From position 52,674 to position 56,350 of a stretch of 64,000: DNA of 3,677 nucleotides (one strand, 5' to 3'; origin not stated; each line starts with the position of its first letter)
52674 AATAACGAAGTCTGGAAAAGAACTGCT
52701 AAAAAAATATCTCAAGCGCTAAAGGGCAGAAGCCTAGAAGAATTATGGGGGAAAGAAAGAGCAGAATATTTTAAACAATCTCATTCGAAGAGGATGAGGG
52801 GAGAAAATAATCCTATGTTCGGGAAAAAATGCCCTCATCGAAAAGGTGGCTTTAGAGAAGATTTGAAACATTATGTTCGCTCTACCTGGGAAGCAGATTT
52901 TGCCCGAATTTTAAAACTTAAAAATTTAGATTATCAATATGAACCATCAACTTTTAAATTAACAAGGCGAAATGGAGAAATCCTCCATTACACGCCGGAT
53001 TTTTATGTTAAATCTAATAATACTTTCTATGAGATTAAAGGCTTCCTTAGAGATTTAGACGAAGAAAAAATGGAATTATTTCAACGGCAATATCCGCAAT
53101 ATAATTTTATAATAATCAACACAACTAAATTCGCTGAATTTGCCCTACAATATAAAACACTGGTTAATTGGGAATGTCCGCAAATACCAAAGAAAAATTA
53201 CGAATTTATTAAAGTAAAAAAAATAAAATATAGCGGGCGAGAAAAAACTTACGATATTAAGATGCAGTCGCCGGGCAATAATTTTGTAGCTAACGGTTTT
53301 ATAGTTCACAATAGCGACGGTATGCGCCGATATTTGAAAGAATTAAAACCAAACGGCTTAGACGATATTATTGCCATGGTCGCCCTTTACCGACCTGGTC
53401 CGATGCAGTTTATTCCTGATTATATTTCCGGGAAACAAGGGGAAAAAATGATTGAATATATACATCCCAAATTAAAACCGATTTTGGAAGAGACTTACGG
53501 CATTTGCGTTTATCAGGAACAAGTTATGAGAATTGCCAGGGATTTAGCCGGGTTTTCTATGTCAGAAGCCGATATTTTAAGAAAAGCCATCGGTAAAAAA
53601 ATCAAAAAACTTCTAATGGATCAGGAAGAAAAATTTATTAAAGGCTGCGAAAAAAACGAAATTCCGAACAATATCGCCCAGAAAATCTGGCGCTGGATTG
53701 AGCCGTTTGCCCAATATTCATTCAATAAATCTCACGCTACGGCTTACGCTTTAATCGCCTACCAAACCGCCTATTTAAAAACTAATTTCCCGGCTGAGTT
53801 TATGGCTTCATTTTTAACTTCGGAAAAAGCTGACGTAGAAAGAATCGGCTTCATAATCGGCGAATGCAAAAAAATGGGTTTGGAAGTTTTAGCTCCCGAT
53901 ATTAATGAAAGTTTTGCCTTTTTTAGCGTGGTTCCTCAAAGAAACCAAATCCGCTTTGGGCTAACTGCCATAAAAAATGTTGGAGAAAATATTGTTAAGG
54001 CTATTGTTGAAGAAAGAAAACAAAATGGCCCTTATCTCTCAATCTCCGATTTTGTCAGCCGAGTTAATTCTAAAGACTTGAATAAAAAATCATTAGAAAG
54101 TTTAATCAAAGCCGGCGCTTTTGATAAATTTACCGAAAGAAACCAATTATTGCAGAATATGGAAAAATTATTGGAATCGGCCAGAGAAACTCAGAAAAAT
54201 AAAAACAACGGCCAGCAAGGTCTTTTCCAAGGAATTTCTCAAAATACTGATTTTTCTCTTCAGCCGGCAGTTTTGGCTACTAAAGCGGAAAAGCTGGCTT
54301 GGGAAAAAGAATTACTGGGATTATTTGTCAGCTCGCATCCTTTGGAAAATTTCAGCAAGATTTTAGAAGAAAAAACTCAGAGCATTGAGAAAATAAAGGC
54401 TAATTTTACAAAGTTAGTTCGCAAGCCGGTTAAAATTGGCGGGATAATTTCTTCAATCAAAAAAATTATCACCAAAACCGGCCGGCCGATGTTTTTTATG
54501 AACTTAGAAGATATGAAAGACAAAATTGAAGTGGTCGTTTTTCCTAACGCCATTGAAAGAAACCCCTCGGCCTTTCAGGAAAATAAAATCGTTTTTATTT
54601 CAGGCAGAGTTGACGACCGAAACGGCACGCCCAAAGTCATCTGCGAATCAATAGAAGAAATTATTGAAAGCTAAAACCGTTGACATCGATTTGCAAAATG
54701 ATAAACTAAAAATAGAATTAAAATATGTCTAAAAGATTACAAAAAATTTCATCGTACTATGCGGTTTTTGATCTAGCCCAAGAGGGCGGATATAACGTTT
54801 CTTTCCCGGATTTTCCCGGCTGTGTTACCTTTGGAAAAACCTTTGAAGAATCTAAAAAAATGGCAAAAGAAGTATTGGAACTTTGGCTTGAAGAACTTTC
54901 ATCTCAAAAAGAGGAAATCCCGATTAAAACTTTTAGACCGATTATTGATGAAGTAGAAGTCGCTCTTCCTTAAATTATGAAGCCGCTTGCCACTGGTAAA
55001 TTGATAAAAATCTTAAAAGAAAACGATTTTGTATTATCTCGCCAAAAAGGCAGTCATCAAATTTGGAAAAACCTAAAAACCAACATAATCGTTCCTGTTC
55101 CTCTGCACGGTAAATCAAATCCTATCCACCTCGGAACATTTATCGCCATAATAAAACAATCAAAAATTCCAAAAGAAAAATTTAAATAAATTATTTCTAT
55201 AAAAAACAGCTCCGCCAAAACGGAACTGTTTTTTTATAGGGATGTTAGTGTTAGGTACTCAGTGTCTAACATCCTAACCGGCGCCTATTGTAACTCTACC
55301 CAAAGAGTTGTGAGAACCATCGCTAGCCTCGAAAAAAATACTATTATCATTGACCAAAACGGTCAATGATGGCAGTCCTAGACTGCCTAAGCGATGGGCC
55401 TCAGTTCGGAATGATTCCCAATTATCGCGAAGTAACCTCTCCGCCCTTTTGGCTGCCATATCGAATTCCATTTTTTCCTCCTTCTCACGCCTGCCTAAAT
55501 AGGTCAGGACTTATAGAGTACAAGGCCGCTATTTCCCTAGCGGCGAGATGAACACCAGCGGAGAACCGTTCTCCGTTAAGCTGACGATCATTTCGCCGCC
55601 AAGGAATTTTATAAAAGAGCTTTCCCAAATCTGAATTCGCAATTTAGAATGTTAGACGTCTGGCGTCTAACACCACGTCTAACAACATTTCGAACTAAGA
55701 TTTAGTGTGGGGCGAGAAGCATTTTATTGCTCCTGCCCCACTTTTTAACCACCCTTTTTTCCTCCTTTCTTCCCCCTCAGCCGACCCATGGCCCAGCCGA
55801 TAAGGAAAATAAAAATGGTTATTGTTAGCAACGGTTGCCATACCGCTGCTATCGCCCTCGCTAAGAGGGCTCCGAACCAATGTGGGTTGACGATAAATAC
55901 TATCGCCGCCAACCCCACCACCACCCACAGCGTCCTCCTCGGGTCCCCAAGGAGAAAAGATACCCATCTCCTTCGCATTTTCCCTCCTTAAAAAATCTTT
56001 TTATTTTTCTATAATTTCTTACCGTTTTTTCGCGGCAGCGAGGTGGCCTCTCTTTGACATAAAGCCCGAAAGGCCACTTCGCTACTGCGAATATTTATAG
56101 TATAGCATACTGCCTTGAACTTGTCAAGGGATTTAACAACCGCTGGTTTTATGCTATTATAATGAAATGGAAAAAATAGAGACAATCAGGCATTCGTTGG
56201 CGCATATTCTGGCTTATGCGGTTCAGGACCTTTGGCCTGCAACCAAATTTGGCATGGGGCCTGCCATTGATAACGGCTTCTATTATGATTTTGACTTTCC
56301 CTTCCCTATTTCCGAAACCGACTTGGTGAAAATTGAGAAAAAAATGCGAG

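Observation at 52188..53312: dnaE intein with an unusual homing-endonuclease module (Zn ribbon + 3x NUMOD3-like + PD-(D/E)xK-like)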

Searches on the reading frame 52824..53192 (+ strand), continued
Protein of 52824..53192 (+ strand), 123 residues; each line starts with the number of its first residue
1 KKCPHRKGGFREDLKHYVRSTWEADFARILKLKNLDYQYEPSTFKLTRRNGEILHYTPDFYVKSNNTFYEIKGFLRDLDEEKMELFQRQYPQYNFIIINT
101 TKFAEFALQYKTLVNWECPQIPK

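Call 60: search_solved_structures(query=A1, max_evalue=10, show_alignments=1)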
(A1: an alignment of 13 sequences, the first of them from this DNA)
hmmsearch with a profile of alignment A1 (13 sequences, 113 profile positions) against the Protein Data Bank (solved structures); distinct sequences matched with E-value up to 10: 9.
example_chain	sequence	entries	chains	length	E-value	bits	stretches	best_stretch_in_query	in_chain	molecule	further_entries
1m0d_A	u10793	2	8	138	1.1e-12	51.2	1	18-101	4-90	Endodeoxyribonuclease I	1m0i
1fzr_A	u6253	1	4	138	2.3e-11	47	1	18-101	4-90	ENDONUCLEASE I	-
2pfj_A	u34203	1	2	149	3.4e-11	46.4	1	17-101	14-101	Endodeoxyribonuclease 1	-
3cae_A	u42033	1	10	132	1e-10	44.8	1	23-101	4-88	Endonuclease I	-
6p66_B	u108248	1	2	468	4.9e-08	36.2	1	18-100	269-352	DNA endonuclease Bax1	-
8gy8_A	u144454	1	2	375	0.0001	25.5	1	31-98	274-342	Putative translation initiation factor (IF-2 homolog)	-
6p4f_B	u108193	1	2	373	0.0016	21.7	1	40-94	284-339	Endonuclease Bax1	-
6p4w_B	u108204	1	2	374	0.0016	21.7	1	40-94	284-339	Endonuclease Bax1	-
6p4o_B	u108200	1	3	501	0.005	20.1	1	40-94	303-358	Endonuclease Bax1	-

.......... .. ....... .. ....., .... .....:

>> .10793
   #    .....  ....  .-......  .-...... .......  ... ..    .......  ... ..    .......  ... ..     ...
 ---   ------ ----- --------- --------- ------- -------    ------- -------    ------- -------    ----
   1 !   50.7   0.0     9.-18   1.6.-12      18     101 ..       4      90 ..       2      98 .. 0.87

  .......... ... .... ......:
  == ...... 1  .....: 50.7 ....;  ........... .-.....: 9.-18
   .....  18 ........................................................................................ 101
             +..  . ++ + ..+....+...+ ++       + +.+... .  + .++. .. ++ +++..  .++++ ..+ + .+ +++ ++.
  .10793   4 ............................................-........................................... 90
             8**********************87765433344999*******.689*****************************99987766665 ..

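Call 67: find_encoding_contigs(protein=P0028, flank=5000, max_places=2)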
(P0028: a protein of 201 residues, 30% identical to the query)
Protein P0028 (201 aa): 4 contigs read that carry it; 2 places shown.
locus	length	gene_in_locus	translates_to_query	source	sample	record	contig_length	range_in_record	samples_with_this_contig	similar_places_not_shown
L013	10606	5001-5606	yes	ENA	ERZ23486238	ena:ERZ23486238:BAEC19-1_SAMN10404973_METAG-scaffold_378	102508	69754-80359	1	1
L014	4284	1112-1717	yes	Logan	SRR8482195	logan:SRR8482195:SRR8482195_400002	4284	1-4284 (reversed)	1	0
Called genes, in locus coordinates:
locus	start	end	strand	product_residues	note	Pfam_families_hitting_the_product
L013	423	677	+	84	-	-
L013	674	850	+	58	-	-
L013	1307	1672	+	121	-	-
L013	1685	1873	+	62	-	-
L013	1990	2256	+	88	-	-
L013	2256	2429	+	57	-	-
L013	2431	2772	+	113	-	-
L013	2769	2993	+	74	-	-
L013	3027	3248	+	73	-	-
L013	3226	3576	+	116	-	-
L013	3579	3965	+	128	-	PF21840:DUF6899 (faint)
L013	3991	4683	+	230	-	PF15891:Nuc_deoxyri_tr2 (weak), PF05014:Nuc_deoxyrib_tr (weak)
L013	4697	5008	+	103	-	-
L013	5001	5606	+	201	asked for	PF05367:Phage_endo_I (weak)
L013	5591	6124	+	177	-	-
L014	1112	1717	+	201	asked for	PF05367:Phage_endo_I (weak)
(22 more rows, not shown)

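Call 81: predict_structure(alignment_id=A3)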
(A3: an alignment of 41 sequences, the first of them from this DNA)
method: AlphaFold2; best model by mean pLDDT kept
length: 123 residues; sequences in the alignment: 41
mean_pLDDT: 94.1   pTM: 0.86
mean pLDDT of the five models: 94.1, 93.8, 93.5, 93.2, 92.1
residues with pLDDT >= 90: 109; 70-90: 8; 50-70: 6; < 50: 0
segments of 3 or more residues with pLDDT < 50: none
pLDDT, mean of each block of 10 residues (from residue 1): 71 97 97 98 98 98 98 94 98 97 96 92 77
secondary structure, 60 per line:
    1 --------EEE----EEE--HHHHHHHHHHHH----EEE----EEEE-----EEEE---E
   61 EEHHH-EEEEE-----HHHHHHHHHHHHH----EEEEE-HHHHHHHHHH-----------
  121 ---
elements in order: E9-11 E16-18 H21-32 E37-39 E44-47 E53-56 E60-62 E67-71 H77-89 E94-98 H100-109

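Call 92: search_protein_families(library=ncbifam, proteins=[P0018, P0023, L009:2614-3336:+, L010:2009-2938:+], max_evalue=0.01)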
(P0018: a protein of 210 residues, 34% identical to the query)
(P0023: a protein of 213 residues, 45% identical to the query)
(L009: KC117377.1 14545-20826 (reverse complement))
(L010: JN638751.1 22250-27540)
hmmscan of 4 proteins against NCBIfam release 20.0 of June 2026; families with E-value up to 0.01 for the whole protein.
P0018 (210 aa): 1 family
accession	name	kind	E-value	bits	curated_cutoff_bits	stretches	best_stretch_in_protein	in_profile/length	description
NF053694.1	EndNBax1ARCFU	equivalog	0.0015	17.6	500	1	122-189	258-329/342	endonuclease Bax1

P0023 (213 aa): 0 families

L009:2614-3336:+ (241 aa): 1 family
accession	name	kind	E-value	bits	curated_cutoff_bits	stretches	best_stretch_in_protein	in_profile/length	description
TIGR01453.1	grpIintron_endo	subfamily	0.0011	19.1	56.05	1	71-125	99-141/215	group I intron endonuclease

L010:2009-2938:+ (310 aa): 1 family
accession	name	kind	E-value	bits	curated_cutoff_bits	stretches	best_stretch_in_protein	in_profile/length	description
NF001859.2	PRK00591.1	equivalog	0.00016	20.9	400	1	102-220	46-163/347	peptide chain release factor 1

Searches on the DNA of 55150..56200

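Call 87: search_rna_families(source=window, start=55150, end=56200, threshold=evalue, max_evalue=1)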
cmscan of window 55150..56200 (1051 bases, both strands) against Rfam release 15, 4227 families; matches with E-value up to 1: 7.
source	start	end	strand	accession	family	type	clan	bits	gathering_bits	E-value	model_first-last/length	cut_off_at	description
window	55533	55606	+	RF00753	mir-503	Gene; miRNA;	-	28.6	54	0.00076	1-71/71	no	mir-503 microRNA precursor family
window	55646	55902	-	RF02590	Spy1186876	Gene; sRNA;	-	28.3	208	0.00051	1-243/243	no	S. pyogenes small RNA 1186876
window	56028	56092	+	RF03941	mir-3158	Gene; miRNA;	-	26.2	97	0.031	1-81/81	no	mir-3158 microRNA precursor family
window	56020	56102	-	RF03600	MIR3627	Gene; miRNA;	-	23.6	64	0.016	1-89/89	no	MIR3627 microRNA precursor family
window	55172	55256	-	RF01770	rimP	Cis-reg; leader;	-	22.7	47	0.48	1-102/102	no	Gammaprotebacteria rimP leader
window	56028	56092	-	RF03941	mir-3158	Gene; miRNA;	-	22.4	97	0.27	1-81/81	no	mir-3158 microRNA precursor family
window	55532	55607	-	RF03762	MIR859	Gene; miRNA;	-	20.1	130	0.72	1-128/128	no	MIR859 microRNA precursor family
